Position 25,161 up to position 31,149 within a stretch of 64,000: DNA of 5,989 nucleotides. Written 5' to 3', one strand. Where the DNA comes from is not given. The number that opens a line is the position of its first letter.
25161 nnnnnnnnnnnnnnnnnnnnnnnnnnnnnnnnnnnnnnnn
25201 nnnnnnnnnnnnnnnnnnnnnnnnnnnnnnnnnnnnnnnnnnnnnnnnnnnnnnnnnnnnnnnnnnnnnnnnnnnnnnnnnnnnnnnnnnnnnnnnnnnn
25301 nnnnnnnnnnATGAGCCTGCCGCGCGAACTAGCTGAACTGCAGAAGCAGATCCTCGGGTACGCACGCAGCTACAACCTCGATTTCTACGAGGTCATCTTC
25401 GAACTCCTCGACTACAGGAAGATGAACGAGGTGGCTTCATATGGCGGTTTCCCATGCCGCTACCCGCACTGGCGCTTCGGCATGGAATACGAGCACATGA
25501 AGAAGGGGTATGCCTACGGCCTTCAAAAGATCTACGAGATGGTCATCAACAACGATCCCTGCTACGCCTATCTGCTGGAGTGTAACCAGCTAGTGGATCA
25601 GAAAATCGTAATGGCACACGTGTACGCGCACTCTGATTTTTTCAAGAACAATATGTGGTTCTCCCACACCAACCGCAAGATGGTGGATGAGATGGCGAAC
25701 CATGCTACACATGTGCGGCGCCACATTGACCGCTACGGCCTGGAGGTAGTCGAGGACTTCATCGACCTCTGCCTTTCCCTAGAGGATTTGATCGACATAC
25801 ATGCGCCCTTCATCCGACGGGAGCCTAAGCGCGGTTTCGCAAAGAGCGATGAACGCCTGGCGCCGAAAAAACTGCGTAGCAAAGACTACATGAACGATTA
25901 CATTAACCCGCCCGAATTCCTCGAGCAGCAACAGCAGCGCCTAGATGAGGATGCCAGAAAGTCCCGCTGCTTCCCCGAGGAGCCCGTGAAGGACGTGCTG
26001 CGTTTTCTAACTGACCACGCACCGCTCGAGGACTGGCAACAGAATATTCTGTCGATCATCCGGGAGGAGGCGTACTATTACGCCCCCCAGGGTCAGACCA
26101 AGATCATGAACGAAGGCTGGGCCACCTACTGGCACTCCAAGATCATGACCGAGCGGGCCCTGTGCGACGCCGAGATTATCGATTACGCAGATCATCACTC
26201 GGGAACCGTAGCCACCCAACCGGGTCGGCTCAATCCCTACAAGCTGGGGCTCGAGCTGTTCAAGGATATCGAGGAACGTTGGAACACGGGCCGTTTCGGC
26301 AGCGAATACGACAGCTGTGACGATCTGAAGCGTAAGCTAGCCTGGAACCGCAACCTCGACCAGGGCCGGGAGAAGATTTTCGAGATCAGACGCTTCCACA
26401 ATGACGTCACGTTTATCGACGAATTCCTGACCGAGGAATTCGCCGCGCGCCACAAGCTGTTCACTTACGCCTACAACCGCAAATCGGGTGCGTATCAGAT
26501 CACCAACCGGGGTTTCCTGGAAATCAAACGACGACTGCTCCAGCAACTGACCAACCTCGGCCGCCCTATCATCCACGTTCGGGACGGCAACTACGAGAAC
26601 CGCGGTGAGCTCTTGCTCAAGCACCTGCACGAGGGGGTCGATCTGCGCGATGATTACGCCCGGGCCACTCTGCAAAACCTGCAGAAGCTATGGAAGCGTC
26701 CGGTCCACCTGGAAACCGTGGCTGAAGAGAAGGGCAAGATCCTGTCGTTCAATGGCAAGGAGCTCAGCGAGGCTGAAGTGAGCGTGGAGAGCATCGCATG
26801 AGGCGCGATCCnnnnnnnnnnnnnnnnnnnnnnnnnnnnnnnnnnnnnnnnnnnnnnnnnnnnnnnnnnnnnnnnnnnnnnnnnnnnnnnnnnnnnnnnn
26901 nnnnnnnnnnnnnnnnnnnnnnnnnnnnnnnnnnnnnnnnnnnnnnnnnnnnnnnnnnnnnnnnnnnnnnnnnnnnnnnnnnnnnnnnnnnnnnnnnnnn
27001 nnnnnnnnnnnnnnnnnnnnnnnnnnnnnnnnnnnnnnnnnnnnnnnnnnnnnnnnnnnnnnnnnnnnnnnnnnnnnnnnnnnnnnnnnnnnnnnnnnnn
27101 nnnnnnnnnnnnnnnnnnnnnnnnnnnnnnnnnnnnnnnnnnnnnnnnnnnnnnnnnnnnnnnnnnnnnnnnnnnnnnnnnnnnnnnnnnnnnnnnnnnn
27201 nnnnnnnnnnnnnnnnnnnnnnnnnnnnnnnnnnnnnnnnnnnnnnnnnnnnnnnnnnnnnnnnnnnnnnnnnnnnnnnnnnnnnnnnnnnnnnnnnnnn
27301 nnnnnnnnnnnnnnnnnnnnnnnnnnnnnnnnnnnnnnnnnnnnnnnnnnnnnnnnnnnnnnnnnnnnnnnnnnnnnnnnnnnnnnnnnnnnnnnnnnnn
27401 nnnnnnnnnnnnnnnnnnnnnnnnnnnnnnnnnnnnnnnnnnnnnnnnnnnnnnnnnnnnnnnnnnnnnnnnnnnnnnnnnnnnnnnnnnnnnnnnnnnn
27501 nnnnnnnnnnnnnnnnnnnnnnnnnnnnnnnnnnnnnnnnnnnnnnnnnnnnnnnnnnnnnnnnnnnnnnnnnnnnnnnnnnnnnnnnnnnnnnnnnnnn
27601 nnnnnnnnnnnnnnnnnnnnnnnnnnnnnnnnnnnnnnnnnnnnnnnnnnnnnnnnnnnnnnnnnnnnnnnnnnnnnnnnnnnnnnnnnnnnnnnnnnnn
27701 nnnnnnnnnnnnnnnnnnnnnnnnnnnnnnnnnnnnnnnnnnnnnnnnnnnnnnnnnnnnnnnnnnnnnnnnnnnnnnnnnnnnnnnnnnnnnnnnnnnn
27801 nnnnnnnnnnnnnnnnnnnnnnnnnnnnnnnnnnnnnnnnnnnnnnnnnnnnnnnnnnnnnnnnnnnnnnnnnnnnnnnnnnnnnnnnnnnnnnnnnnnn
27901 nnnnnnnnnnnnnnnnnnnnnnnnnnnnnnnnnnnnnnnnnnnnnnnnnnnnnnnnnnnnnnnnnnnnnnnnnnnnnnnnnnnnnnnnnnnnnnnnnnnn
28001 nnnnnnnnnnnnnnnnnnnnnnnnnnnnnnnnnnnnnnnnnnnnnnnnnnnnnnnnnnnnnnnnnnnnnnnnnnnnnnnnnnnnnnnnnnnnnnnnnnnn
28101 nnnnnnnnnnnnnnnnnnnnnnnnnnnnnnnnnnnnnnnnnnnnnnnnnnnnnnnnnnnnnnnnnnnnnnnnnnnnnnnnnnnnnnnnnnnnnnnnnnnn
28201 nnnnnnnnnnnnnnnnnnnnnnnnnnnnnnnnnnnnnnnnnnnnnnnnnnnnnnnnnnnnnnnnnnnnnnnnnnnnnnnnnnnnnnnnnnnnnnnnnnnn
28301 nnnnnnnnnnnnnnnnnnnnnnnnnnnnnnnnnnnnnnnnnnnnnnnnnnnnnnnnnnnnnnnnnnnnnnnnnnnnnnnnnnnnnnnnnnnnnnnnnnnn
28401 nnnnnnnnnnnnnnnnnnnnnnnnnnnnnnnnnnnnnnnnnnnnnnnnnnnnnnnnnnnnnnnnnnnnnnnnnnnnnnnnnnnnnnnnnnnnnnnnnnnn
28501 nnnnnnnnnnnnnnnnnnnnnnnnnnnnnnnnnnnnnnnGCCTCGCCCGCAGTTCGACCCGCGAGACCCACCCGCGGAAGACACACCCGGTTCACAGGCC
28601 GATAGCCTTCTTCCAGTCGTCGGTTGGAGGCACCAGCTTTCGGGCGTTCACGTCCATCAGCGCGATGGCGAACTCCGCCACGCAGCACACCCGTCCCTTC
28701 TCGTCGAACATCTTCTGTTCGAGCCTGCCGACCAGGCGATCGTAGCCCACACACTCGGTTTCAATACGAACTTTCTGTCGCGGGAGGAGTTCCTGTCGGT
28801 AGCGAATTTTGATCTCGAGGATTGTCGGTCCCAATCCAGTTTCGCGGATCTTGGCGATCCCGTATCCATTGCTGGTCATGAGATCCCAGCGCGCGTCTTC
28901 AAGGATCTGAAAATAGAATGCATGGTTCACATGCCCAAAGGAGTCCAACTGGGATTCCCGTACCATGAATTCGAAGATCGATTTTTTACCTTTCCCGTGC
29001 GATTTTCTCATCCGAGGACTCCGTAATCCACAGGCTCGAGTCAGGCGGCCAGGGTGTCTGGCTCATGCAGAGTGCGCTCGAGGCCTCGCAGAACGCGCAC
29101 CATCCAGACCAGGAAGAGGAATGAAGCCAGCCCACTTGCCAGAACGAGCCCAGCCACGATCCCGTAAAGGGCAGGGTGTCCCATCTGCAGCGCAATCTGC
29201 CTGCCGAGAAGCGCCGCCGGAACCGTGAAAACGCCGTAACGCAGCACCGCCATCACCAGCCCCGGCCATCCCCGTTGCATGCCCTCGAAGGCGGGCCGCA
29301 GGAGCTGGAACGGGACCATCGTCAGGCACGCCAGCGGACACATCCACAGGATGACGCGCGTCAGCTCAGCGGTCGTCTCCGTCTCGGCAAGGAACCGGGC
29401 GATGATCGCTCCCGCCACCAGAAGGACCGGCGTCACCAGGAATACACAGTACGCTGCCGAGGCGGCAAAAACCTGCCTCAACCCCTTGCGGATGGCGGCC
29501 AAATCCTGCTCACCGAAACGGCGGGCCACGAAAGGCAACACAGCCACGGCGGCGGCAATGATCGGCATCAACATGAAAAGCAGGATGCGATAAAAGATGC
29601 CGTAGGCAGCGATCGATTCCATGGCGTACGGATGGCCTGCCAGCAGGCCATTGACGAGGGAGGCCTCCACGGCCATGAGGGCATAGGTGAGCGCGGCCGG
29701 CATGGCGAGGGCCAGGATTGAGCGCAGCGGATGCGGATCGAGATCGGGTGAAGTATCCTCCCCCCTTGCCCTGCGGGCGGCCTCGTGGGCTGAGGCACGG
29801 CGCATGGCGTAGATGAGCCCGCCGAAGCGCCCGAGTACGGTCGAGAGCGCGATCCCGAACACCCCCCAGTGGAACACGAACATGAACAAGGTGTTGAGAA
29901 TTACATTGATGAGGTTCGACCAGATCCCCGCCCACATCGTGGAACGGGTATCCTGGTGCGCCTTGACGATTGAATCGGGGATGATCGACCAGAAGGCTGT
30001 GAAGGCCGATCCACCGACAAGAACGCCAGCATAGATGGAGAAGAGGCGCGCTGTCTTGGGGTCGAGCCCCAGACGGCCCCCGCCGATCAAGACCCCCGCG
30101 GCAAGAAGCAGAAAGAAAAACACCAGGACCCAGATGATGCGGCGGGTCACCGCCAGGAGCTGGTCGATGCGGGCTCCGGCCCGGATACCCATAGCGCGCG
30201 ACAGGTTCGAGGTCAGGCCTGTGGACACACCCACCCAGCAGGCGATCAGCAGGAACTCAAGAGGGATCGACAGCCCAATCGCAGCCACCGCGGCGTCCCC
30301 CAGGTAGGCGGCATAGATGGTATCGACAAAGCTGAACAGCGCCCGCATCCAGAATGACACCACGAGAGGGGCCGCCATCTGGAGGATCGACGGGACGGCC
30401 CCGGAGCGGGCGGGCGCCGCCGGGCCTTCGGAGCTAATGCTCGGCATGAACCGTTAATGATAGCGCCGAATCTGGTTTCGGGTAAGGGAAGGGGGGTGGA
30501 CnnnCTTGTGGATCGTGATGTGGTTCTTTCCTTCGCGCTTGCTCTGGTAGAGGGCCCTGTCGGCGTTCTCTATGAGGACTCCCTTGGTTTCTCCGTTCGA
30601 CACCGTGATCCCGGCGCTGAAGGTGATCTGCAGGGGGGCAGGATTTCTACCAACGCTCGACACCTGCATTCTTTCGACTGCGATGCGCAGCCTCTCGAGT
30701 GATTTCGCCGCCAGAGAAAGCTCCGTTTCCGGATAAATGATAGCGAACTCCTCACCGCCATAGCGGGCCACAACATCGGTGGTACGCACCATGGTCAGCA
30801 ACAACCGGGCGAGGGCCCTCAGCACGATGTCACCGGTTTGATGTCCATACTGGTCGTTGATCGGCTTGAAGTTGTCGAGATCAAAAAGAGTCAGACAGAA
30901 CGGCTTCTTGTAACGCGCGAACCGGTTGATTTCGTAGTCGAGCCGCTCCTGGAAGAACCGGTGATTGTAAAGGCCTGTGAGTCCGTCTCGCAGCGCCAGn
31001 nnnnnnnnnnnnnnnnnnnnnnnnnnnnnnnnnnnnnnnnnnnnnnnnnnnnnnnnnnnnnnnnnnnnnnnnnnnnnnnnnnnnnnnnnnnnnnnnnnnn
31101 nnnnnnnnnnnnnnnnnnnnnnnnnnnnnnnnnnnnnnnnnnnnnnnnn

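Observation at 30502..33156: Internally duplicated (HPt-like - REC - GGDEF) x2 protein with a degenerate first GGDEF that retains the I-site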

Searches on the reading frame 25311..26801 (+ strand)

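Call 25: search_protein_families(library=pfam, proteins=[window:25311-26801:+], max_evalue=0.001)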
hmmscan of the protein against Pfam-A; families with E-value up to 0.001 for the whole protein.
window:25311-26801:+ (496 aa): 2 families
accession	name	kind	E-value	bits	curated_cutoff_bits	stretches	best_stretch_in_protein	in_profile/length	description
PF04293.20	SpoVR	-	3.7e-138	461.1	27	1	5-416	5-405/407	SpoVR like protein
PF24755.2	SpoVR_C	-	4.2e-11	43.1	27.6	1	419-471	1-54/55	SpoVR-like C-terminal domain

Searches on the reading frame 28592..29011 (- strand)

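Call 25: search_protein_families(library=pfam, proteins=[window:28592-29011:-], max_evalue=0.001)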
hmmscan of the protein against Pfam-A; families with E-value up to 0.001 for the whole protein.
window:28592-29011:- (139 aa): 4 families
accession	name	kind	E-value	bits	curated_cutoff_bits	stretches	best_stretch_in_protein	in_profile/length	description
PF13279.12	4HBT_2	-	2e-24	86.8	25.5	1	18-136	2-121/122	Thioesterase-like superfamily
PF03061.28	4HBT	-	3e-10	40.7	20.6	1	25-110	1-79/79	Thioesterase superfamily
PF01643.23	Acyl-ACP_TE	-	2.6e-06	27.6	23.7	1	34-133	27-127/131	Acyl-ACP thioesterase N-terminal domain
PF20791.3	Acyl-ACP_TE_C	-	1.4e-05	25.6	21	1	8-45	5-43/101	Acyl-ACP thioesterase C-terminal domain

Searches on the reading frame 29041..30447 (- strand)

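Call 25: search_protein_families(library=pfam, proteins=[window:29041-30447:-], max_evalue=0.001)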
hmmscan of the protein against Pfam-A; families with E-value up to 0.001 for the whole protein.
window:29041-30447:- (468 aa): 1 family
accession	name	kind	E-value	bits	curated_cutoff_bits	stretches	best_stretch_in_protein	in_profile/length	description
PF01554.23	MatE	-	1.7e-19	70.5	24.9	2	27-186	1-160/161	MatE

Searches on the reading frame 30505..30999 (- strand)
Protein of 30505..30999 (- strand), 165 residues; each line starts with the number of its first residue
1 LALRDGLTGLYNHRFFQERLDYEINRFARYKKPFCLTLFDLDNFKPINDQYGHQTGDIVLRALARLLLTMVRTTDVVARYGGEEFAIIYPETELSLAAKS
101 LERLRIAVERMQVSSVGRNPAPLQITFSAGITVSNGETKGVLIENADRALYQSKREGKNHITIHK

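Call 6: search_protein_families(library=pfam, proteins=[window:30505-30999:-], max_evalue=10)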
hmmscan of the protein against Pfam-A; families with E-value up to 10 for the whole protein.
seq(165 aa): 2 families
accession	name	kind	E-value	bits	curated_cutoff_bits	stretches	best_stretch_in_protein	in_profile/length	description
PF00990.26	GGDEF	-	9e-47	159.3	23.8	1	2-160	1-161/161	Diguanylate cyclase, GGDEF domain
PF24898.2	GGDEF_GdpP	-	0.011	16.5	30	1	40-164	2-119/126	Cyclic-di-AMP phosphodiesterase GdpP-like, GGDEF domain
